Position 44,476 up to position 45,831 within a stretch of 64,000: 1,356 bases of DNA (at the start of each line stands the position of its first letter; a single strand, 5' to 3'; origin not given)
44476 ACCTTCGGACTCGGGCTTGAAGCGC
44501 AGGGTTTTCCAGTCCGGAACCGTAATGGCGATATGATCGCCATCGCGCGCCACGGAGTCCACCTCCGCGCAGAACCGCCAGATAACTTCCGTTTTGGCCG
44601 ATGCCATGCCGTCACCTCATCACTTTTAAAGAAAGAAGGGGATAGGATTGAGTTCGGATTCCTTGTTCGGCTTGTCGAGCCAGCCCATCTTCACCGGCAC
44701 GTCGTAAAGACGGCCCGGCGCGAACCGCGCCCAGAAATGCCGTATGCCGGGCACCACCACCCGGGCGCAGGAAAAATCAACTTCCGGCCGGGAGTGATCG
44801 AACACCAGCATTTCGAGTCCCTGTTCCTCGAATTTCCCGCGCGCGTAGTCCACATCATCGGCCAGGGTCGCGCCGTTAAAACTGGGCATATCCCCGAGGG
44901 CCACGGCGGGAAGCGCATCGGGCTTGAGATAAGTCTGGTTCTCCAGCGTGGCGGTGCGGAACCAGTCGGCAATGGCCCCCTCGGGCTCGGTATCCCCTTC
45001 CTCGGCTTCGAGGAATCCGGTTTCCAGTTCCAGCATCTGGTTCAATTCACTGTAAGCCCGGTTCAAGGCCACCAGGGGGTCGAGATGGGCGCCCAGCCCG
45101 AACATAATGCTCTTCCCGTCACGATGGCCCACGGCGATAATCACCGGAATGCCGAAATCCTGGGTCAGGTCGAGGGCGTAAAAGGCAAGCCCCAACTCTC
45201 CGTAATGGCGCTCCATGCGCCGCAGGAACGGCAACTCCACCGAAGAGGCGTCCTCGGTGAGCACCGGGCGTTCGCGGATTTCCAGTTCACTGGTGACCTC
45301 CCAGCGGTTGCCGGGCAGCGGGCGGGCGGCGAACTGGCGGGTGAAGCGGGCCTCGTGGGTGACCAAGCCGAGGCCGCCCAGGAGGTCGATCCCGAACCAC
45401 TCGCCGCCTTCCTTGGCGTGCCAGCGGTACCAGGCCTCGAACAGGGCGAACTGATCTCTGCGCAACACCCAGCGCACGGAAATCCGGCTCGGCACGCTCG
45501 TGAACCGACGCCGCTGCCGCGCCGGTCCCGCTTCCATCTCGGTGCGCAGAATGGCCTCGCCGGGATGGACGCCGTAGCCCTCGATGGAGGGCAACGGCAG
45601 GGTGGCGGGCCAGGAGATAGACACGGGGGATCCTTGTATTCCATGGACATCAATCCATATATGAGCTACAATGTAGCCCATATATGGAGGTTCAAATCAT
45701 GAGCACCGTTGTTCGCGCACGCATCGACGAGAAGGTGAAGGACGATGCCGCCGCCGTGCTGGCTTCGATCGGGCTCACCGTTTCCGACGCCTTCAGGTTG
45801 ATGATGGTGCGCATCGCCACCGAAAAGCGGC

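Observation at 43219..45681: Phage gpM-like gene fused in frame to the 3' half of a YcaO gene next to a SagB-type dehydrogenase: a RiPP azoline locus truncated by the prophage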

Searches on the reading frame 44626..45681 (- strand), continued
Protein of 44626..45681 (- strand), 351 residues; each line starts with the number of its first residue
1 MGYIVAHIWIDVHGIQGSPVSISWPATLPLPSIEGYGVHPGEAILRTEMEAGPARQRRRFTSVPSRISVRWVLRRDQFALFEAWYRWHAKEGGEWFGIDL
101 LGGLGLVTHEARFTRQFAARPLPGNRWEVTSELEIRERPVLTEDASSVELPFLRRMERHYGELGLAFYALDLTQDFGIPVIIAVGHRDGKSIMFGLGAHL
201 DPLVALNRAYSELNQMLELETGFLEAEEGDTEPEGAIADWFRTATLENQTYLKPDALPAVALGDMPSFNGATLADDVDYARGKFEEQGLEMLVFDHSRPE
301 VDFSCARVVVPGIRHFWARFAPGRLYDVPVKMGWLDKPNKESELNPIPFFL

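Call 73: search_protein_families(library=pfam, proteins=[P0392, P0447, P0459, P0455, P0361], max_evalue=0.001)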
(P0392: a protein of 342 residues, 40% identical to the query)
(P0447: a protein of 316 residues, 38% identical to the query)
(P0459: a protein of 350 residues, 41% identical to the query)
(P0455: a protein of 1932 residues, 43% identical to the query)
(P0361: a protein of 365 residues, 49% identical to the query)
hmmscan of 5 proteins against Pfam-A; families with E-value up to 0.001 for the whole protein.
P0392 (342 aa): 1 family
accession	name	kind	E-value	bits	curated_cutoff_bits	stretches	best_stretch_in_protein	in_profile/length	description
PF02624.21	YcaO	-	2.6e-86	290.4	25.7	1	3-305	37-325/325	YcaO cyclodehydratase, ATP-ad Mg2+-binding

P0447 (316 aa): 0 families

P0459 (350 aa): 0 families

P0455 (1932 aa): 2 families
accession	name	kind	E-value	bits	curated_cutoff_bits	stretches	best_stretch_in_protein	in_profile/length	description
PF23845.1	TIM-barrel_NCTSP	-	1e-49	169.9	27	1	1040-1370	4-322/348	Non-contractile tail sheath protein TIM barrel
PF23844.1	NCTSP_N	-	9.1e-26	90.7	27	1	832-1025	1-188/191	Non-contractile tail sheath N-terminal domain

P0361 (365 aa): 1 family
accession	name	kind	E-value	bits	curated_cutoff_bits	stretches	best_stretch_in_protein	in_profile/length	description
PF02624.21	YcaO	-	1e-78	265.4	25.7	1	26-328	43-325/325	YcaO cyclodehydratase, ATP-ad Mg2+-binding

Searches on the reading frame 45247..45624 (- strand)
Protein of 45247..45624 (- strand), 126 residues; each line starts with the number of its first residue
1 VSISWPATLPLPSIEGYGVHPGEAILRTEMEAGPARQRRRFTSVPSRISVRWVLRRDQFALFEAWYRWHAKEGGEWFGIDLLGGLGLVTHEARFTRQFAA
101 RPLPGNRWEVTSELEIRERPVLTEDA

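Call 20: find_related_loci(query=window:45250-45624:-, collection=viral_contigs, flank=8000)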
Query seq(125 aa) (125 aa) in viral_contigs; peptide patterns used: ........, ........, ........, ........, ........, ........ (x = any residue, [..] = any of these).
113 stretches matched a pattern; 113 encode a relative of the query (tblastn E <= 1e-3); the best 80 are kept; 80 distinct loci.
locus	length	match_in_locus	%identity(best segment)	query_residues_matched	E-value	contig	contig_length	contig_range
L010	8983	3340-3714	88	1-125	8e-72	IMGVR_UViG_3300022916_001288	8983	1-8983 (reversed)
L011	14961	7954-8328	86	1-125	2e-68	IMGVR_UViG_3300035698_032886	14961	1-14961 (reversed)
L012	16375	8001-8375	82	1-125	4e-67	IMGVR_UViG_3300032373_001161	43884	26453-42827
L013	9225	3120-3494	83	1-125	5e-67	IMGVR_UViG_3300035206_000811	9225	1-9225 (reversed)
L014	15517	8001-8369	86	2-124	2e-66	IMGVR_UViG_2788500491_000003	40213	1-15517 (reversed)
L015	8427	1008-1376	86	2-124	2e-66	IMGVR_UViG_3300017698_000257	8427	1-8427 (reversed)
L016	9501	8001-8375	84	1-125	6e-66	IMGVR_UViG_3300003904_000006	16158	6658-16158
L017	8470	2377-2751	82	1-125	6e-66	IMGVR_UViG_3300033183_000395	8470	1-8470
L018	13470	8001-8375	82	1-125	3e-66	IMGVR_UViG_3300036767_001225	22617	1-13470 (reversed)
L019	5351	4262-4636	82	1-125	8e-66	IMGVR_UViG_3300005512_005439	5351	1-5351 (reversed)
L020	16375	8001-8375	80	1-125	1e-65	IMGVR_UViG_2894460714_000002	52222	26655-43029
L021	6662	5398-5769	82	1-124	2e-65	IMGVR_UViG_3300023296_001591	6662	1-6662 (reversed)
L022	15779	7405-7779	81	1-125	1e-65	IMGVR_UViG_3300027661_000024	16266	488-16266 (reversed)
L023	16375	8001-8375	81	1-125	2e-65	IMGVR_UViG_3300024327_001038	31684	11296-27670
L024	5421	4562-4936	83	1-125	1e-65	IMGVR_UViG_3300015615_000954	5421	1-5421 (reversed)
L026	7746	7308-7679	81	1-124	5e-65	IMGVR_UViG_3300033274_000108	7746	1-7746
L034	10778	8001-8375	78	1-125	1e-63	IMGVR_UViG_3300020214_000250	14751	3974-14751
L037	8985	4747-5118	78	1-124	2e-62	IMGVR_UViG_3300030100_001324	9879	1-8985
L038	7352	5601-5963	78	1-121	1e-62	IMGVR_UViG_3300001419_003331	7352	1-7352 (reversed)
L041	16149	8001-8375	74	1-125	3e-62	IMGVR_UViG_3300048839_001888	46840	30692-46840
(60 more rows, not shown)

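Call 26: search_protein_families(library=pfam, proteins=[L010:3340-3816:+, L010:3830-6034:+, L010:6039-6413:+, L010:6421-6963:+, L010:6960-7358:+, L010:7886-8824:-, L012:8493-9698:+, L012:9708-10595:+, L012:10595-11611:+, L012:11615-12982:+], max_evalue=0.01)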
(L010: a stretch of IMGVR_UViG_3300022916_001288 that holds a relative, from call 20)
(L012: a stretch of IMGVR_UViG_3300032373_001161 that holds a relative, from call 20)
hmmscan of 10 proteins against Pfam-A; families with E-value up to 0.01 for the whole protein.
L010:3340-3816:+ (158 aa): 0 families

L010:3830-6034:+ (734 aa): 0 families

L010:6039-6413:+ (124 aa): 1 family
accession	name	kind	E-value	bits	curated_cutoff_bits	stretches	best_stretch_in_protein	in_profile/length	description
PF14301.12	DUF4376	-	1.4e-16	61.3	25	1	7-111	5-103/106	Domain of unknown function (DUF4376)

L010:6421-6963:+ (180 aa): 1 family
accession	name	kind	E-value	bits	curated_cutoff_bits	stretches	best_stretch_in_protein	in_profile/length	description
PF08875.16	DUF1833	-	4.7e-50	169.5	21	1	9-170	1-150/150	Domain of unknown function (DUF1833)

L010:6960-7358:+ (132 aa): 1 family
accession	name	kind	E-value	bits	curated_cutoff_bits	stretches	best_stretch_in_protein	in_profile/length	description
PF00877.26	NLPC_P60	-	1.4e-06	28.7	23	1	12-113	3-90/105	NlpC/P60 family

L010:7886-8824:- (312 aa): 0 families

L012:8493-9698:+ (401 aa): 0 families

L012:9708-10595:+ (295 aa): 0 families

L012:10595-11611:+ (338 aa): 2 families
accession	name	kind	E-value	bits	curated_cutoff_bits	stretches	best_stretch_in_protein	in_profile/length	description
PF04055.27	Radical_SAM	-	5.8e-11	43.3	29.5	1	6-103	3-101/166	Radical SAM superfamily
PF13353.11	Fer4_12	-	4.6e-05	24.2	22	1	7-76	12-81/137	4Fe-4S single cluster domain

L012:11615-12982:+ (455 aa): 1 family
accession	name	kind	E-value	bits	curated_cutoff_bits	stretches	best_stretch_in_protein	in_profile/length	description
PF04055.27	Radical_SAM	-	4.5e-08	33.9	29.5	1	80-191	3-114/166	Radical SAM superfamily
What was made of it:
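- L012 has two radical-SAM genes there (call 26).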

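Call 27: search_protein_families(library=phrogs, proteins=[L010:3340-3816:+, L010:3830-6034:+, L010:6039-6413:+, L010:6421-6963:+, L010:6960-7358:+, L010:7886-8824:-], max_evalue=0.001)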
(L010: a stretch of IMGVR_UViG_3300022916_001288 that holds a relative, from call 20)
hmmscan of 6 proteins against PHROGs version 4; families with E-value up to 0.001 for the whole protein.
L010:3340-3816:+ (158 aa): 1 family
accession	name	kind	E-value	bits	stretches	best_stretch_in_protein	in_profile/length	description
phrog_384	-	head and packaging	2.4e-39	136.8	1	2-156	129-285/393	virion structural protein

L010:3830-6034:+ (734 aa): 0 families

L010:6039-6413:+ (124 aa): 5 families
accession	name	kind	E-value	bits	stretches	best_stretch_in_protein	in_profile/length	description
phrog_2837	-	tail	1.6e-10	42.1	1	9-112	92-190/202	tail protein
phrog_1807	-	tail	2.5e-08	34.9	1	6-112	129-232/241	tail fiber protein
phrog_1141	-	tail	3e-06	28.1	1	3-112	73-186/194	tail fiber protein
phrog_3811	-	unknown function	5.2e-06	27.3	1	10-111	91-192/200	-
phrog_17968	-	head and packaging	8.4e-06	26.7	1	9-113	100-204/212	virion structural protein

L010:6421-6963:+ (180 aa): 1 family
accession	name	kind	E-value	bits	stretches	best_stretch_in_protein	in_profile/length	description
phrog_396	-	tail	2.3e-42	145.6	1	7-179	3-162/164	minor tail protein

L010:6960-7358:+ (132 aa): 1 family
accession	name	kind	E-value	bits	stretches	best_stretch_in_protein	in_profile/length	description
phrog_329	-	tail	2e-14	53.8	1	2-130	539-656/949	minor tail protein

L010:7886-8824:- (312 aa): 0 families

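Call 39: search_solved_structures(query=A3, max_evalue=10, show_alignments=2)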
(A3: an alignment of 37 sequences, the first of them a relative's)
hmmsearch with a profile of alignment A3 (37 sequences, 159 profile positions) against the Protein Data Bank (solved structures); distinct sequences matched with E-value up to 10: 1.
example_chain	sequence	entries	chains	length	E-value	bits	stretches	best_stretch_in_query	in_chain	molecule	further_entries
5gpe_A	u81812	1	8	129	0.57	12.9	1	100-151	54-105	Transcriptional regulator, MerR-family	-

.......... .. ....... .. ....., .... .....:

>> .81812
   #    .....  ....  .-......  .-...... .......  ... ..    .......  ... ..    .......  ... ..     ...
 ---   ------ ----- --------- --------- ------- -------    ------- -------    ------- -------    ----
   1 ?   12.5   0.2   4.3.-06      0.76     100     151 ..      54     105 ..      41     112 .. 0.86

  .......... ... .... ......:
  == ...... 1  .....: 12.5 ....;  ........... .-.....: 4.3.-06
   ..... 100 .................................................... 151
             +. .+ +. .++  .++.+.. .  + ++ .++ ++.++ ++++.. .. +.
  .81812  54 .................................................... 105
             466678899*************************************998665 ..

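Call 40: search_protein_families(library=pfam, alignment_id=A3, max_evalue=10)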
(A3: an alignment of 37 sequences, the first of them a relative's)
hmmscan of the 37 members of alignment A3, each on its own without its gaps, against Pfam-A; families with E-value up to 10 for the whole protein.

A. member 1, L010:3340-3816:+ (158 aa): 1 family
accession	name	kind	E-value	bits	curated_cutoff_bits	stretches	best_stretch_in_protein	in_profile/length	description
PF11225.14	DUF3024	-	0.059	14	24.9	1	36-80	18-59/112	Domain of unknown function (DUF3024)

B. families by the number of members that match (of 37 scanned): 4 families
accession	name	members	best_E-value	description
PF22998.2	GNAT_LYC1-like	12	0.0047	LYC1 GNAT-like C-terminal domain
PF11225.14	DUF3024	7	0.0084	Domain of unknown function (DUF3024)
PF04006.17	Mpp10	3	0.42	Mpp10 protein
PF17242.7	DUF5315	1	0.14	Disordered region of unknown function (DUF5315)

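Call 41: find_homologous_proteins(query=window:45247-45624:-, max_evalue=0.00001)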
Query seq(126 aa) (126 aa): 639 proteins with E <= 0.00001 among 667 candidates; the best 120 are listed.
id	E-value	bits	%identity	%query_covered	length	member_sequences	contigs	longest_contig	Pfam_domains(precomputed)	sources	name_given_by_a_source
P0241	1.3e-71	256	89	100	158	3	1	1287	-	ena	-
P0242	4.9e-71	255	90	100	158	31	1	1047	-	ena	-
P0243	2.0e-70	253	89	100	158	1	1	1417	-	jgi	-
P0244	3.9e-70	252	90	100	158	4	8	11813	-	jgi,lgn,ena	-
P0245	5.2e-69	248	89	100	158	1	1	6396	-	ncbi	-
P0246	5.7e-69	248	88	100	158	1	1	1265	-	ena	-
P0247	1.5e-68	247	89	100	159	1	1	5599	-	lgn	-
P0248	1.7e-68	246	87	100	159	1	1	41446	-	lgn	-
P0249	2.7e-68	246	87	100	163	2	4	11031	-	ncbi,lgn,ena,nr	ncbi:MAG: hypothetical protein OXR84_03715 [Magnetovibrio sp.]|nr:hypothetical protein [Magnetovibri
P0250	6.1e-68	245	87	100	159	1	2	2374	-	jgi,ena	jgi:hypothetical protein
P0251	6.2e-68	245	87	100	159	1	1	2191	-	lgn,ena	-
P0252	5.9e-67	241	85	100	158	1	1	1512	-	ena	-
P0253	6.9e-67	241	86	100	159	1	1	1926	-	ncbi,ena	-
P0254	7.0e-67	241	87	96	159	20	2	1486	-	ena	-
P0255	1.1e-66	241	84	100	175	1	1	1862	-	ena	-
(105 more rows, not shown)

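Call 49: predict_structure(alignment_id=A4)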
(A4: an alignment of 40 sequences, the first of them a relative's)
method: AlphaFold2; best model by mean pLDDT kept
length: 158 residues; sequences in the alignment: 40
mean_pLDDT: 70.9   pTM: 0.53
mean pLDDT of the five models: 70.9, 70.8, 70.3, 69.4, 65.6
residues with pLDDT >= 90: 12; 70-90: 80; 50-70: 40; < 50: 26
segments of 3 or more residues with pLDDT < 50: 20-32, 34-43
pLDDT, mean of each block of 10 residues (from residue 1): 62 69 42 45 65 89 87 84 69 88 90 77 55 63 78 71
secondary structure, 60 per line:
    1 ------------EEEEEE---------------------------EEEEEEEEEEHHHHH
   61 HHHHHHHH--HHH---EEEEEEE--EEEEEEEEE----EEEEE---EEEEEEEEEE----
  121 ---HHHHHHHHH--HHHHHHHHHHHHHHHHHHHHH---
elements in order: E13-18 E46-55 H56-68 E77-83 E86-94 E99-103 E107-116 H124-132 H135-155

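Call 52: fold_search(model_id=the predicted structure, library=pdb)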
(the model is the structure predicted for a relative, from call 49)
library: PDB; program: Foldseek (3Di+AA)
matches with E <= 10: 586; with E <= 0.001: 2
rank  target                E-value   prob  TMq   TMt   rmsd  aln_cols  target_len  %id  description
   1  9occ_C                2.4e-05  1.00  0.60  0.58   6.3       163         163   18  Sf11 bacteriophage tail (released 2025-11-12)
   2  9occ_D                1.3e-04  1.00  0.52  0.50   4.2       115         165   16  Sf11 bacteriophage tail (released 2025-11-12)
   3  8iyk_E                1.9e-02  1.00  0.35  0.48   3.5        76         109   16  Tail tip conformation 1 of phage lambda tail (released 2023-10-18)
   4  9l9p_H                5.0e-02  1.00  0.36  0.47   3.6        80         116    8  Cryo-EM structure of bacteriophage T1 tail tip complex (released 2025-03-12)
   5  9cuy_L                7.9e-02  0.96  0.39  0.27   8.3       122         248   10  Bacteriophage PhiTE extended baseplate (released 2025-04-16)
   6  9cuy_K                1.1e-01  0.93  0.34  0.23   8.0       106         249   10  Bacteriophage PhiTE extended baseplate (released 2025-04-16)
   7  9b45_V                1.1e-01  0.75  0.35  0.31   8.3       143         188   10  Pseudomonas phage Pa193 baseplate complex and tail fiber (released 2024-10-16)
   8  9rku_A1               1.2e-01  0.89  0.31  0.14   6.1        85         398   12  Agrobacterium phage 7-7-1 baseplate (released 2025-12-10)
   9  7cay                  1.2e-01  0.23  0.16  0.16  13.3       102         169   16  Crystal Structure of Lon N-terminal domain protein from Xanthomonas campestris (released 2020-10-14)
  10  8fqc_U1               1.3e-01  0.92  0.31  0.14   6.0        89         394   12  Structure of baseplate with receptor binding complex of Agrobacterium phage Milano (released 2024-01-31)
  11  6toa_G                1.4e-01  0.89  0.39  0.44   5.7       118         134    8  Neck of empty GTA particle computed with C6 symmetry (released 2020-07-22)
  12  9gb2_S                1.6e-01  0.89  0.33  0.26   6.9        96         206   10  Extended phiCD508 baseplate (released 2025-03-26)
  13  8zdl_m                1.8e-01  0.41  0.25  0.24   7.8        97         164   10  Cryo-EM structure of Mycobacteriophage Douge genome-free connector (gp5, gp9, gp10, gp12 and gp13) (released 2025-06-25)
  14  9ki1_u                2.1e-01  0.38  0.24  0.12  13.1        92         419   15  Baseplate structure of Escherichia phage Mu (released 2025-02-12)
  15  9occ_A                2.2e-01  0.87  0.35  0.36   3.9        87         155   14  Sf11 bacteriophage tail (released 2025-11-12)
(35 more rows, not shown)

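Call 69: search_protein_families(library=pfam, proteins=[L011:7259-7915:-, L014:7526-7897:-, L016:7097-7894:-, L026:6777-7181:-, L034:7358-7915:-, L037:3870-4673:-, L041:7241-7606:-, L041:7603-7998:-, L021:4802-5164:-, L038:5001-5282:-], max_evalue=0.01)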
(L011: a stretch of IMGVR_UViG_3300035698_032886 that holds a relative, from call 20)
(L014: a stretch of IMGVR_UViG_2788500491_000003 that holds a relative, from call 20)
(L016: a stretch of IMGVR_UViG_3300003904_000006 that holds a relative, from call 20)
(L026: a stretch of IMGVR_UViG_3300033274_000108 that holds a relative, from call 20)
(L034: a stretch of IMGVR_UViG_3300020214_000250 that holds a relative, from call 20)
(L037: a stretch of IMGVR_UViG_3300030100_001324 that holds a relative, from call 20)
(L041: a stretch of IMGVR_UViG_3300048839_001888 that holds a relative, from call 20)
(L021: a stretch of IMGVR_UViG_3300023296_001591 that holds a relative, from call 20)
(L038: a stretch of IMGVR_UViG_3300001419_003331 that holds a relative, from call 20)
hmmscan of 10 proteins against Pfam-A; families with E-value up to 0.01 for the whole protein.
L011:7259-7915:- (218 aa): 0 families

L014:7526-7897:- (123 aa): 1 family
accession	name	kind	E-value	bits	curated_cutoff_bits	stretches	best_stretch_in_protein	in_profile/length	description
PF21784.3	Bflower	-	1.7e-28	99.7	25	1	5-121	2-116/116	4-fold beta flower protein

L016:7097-7894:- (265 aa): 1 family
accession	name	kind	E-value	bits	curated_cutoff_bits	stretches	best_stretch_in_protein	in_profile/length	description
PF18870.6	HEPN_RES_NTD1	-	7.2e-05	23.6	27.4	1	28-98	22-92/131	HEPN/RES N-terminal domain 1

L026:6777-7181:- (134 aa): 0 families

L034:7358-7915:- (185 aa): 0 families

L037:3870-4673:- (267 aa): 0 families

L041:7241-7606:- (121 aa): 1 family
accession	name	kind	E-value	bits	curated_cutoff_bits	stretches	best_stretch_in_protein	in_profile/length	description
PF05016.21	ParE_toxin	-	1.5e-09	38.8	23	1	10-110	1-89/89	ParE toxin of type II toxin-antitoxin system, parDE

L041:7603-7998:- (131 aa): 1 family
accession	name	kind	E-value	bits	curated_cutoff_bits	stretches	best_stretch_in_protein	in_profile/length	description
PF03693.20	ParD_antitoxin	-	3e-11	44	21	1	35-91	6-62/81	Bacterial antitoxin of ParD toxin-antitoxin type II system and RHH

L021:4802-5164:- (120 aa): 1 family
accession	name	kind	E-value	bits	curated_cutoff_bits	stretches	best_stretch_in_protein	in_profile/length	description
PF05016.21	ParE_toxin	-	1.7e-17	64.2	23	1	25-111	2-88/89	ParE toxin of type II toxin-antitoxin system, parDE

L038:5001-5282:- (93 aa): 2 families
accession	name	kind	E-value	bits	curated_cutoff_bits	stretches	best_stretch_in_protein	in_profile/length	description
PF15738.11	YafQ_toxin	-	2.2e-31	108.4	30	1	2-91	1-86/88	Bacterial toxin of type II toxin-antitoxin system, YafQ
PF05016.21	ParE_toxin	-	3.8e-08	34.2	23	1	5-90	2-87/89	ParE toxin of type II toxin-antitoxin system, parDE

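Call 70: search_protein_families(library=padloc, proteins=[L011:7259-7915:-, L014:7526-7897:-, L016:7097-7894:-, L026:6777-7181:-, L034:7358-7915:-, L037:3870-4673:-], max_evalue=0.01)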
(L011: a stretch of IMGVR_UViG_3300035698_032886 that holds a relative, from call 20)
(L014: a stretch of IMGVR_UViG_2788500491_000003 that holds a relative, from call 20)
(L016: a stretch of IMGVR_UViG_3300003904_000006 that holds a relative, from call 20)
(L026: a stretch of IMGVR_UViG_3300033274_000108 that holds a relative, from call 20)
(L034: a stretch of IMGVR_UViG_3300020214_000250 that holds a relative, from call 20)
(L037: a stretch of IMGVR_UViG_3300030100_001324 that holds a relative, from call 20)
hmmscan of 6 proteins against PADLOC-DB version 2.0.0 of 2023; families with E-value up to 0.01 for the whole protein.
L011:7259-7915:- (218 aa): 0 families

L014:7526-7897:- (123 aa): 0 families

L016:7097-7894:- (265 aa): 0 families

L026:6777-7181:- (134 aa): 0 families

L034:7358-7915:- (185 aa): 0 families

L037:3870-4673:- (267 aa): 0 families
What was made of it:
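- Tried and rejected: It gave no hits for the unknown hotspot cargo genes (call 70).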
